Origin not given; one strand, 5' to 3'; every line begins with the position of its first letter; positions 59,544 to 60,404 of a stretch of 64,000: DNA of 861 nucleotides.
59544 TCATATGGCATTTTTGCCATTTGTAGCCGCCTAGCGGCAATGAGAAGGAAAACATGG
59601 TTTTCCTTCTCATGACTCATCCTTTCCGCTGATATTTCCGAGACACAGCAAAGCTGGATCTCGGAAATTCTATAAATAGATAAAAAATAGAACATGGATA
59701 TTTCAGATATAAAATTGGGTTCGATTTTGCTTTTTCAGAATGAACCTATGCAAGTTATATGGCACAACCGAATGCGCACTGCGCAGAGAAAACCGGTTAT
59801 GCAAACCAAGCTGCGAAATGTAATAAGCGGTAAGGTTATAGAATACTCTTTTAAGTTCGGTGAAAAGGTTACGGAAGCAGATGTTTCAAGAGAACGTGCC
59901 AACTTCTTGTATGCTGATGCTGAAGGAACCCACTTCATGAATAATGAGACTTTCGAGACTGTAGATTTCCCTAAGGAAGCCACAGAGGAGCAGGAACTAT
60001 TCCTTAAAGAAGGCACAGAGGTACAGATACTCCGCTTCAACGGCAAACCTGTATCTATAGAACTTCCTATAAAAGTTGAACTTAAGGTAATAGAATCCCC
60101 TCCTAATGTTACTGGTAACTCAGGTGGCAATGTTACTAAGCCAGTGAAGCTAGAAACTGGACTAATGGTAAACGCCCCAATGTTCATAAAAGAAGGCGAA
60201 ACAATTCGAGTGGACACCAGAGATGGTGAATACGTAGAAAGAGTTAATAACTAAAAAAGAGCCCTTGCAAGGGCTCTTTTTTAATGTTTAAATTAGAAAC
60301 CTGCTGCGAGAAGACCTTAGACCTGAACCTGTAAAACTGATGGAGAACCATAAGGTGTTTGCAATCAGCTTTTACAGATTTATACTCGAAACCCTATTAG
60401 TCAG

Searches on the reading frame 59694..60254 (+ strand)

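Call 97: search_protein_families(library=pfam, proteins=[window:59694-60254:+], max_evalue=0.001)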
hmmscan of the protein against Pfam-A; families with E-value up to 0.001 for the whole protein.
window:59694-60254:+ (186 aa): 3 families
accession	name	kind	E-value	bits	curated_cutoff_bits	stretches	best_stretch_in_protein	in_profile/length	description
PF09285.17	Elong-fact-P_C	-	4.7e-22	77.9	25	1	128-183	1-56/56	Elongation factor P, C-terminal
PF01132.26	EFP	-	6.3e-19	68.1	27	1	69-120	3-54/54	Elongation factor P (EF-P) OB domain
PF08207.18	EFP_N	-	1.2e-10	41.7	23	1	3-59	2-58/58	Elongation factor P (EF-P) KOW-like domain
